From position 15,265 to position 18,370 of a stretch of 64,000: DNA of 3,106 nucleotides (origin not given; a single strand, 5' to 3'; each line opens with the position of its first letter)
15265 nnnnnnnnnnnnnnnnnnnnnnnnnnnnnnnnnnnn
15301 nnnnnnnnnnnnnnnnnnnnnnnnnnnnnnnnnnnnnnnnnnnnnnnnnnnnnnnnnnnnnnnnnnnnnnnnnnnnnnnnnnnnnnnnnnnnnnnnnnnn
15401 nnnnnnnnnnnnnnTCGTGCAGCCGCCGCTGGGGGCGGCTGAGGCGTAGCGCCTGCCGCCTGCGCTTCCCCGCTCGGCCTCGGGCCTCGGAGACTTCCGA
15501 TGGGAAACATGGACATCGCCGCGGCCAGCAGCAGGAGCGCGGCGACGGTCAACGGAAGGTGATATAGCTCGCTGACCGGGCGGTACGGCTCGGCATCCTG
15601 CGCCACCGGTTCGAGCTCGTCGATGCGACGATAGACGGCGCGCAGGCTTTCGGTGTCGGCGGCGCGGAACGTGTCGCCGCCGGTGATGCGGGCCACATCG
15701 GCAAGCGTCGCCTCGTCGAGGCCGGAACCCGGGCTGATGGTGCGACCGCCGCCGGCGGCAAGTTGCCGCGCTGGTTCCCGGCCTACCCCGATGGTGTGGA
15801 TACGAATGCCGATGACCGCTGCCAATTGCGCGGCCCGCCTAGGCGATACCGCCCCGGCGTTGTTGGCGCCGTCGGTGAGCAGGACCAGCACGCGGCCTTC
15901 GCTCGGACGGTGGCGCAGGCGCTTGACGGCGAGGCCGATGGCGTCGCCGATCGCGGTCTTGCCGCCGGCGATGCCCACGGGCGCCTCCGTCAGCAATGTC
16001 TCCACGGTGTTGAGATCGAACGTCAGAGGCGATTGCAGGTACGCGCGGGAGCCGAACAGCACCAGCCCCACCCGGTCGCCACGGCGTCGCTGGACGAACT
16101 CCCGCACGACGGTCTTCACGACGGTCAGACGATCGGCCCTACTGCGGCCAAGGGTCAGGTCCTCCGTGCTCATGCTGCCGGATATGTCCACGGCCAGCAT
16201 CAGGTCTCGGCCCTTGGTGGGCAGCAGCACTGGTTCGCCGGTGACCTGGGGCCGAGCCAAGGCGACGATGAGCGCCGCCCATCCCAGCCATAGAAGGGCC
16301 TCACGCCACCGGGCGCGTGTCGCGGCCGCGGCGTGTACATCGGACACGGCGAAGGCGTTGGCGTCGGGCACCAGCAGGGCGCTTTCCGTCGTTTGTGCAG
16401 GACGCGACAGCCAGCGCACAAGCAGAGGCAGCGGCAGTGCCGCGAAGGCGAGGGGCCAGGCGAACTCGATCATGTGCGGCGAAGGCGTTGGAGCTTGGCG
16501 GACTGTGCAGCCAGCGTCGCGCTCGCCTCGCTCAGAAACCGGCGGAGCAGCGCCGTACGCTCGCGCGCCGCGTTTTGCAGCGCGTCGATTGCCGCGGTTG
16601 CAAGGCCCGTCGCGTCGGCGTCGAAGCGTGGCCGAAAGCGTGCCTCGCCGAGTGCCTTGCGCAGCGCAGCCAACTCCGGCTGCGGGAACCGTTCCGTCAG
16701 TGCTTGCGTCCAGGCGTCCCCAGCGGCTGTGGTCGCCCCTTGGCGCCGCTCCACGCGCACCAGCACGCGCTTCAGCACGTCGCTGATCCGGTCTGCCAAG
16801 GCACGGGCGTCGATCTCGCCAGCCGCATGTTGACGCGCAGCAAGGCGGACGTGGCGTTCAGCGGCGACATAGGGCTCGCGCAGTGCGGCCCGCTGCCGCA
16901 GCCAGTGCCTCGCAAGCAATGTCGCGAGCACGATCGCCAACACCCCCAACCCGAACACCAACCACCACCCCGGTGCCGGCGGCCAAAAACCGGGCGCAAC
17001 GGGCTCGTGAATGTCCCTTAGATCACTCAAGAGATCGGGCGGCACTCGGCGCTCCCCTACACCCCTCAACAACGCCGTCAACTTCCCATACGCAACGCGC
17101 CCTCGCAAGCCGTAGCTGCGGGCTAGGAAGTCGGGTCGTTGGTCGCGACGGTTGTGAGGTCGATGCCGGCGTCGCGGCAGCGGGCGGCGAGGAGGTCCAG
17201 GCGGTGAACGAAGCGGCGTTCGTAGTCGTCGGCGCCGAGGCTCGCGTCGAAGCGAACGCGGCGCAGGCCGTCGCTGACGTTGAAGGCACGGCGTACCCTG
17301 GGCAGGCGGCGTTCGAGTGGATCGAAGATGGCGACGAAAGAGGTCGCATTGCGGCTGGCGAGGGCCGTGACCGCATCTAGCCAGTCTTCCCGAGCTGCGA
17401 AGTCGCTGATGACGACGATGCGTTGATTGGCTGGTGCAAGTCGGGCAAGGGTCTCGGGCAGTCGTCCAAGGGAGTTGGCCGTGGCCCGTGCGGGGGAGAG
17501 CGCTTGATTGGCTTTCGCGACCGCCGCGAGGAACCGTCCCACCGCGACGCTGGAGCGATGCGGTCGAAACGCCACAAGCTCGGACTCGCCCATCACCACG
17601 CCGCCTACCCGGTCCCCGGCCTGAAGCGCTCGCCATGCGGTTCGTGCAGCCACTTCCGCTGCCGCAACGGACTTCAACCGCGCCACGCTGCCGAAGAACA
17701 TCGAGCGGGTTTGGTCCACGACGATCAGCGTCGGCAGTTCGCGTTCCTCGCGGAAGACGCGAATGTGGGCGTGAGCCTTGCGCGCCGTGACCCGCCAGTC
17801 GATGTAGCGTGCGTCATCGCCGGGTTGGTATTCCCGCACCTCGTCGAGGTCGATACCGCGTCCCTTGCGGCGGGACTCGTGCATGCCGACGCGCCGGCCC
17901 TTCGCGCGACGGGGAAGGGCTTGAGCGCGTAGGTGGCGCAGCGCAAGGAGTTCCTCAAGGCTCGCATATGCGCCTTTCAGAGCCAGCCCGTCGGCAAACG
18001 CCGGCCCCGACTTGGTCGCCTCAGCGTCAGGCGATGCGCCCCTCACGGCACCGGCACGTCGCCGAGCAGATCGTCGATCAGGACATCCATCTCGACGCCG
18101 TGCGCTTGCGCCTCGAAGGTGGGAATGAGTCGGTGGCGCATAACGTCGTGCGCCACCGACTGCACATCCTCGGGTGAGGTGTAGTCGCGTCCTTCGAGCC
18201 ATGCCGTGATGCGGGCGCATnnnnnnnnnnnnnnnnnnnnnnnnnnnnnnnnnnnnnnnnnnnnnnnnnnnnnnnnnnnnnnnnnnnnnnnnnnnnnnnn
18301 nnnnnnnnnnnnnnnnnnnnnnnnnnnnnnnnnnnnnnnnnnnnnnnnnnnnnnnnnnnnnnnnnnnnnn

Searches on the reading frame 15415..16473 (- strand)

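Call 31: search_protein_families(library=pfam, proteins=[window:15415-16473:-], max_evalue=0.001)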
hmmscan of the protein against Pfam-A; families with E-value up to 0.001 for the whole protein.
window:15415-16473:- (353 aa): 4 families
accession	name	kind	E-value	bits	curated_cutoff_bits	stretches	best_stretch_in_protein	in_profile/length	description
PF13519.12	VWA_2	-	2.1e-19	70.6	27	1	91-202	1-106/107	von Willebrand factor type A domain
PF00092.34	VWA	-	1.2e-17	65.1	23.8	1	90-249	1-140/174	von Willebrand factor type A domain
PF06707.17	DUF1194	-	9.3e-08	32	27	1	157-235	80-159/206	Protein of unknown function (DUF1194)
PF01882.25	DUF58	-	7.2e-05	22.5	23.4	1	90-225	37-168/216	Protein of unknown function DUF58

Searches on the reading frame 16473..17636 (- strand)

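Call 31: search_protein_families(library=pfam, proteins=[window:16473-17636:-], max_evalue=0.001)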
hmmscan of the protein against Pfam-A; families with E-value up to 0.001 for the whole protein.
window:16473-17636:- (388 aa): 1 family
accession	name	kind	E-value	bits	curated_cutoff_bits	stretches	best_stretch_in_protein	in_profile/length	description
PF14316.11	DUF4381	-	1.3e-23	84.4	27.2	1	205-358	2-140/145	Domain of unknown function (DUF4381)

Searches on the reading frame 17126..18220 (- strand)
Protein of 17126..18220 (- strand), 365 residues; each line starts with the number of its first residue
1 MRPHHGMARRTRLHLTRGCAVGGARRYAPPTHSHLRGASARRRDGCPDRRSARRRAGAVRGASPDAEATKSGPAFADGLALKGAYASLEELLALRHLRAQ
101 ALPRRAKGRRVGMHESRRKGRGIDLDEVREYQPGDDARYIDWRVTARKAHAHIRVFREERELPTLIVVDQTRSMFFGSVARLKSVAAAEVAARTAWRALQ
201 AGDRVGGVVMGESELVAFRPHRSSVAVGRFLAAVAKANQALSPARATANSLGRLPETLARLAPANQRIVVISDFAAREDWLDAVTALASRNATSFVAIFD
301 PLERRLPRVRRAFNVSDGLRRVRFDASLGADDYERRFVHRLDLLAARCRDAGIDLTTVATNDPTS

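Call 31: search_protein_families(library=pfam, proteins=[window:17126-18220:-], max_evalue=0.001)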
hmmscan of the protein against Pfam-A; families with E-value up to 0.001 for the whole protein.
window:17126-18220:- (365 aa): 2 families
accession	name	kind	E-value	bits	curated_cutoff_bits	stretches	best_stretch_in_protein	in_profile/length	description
PF01882.25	DUF58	-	1e-38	133.1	23.4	1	127-312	1-182/216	Protein of unknown function DUF58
PF13519.12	VWA_2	-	0.00033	21.7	27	1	164-274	1-106/107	von Willebrand factor type A domain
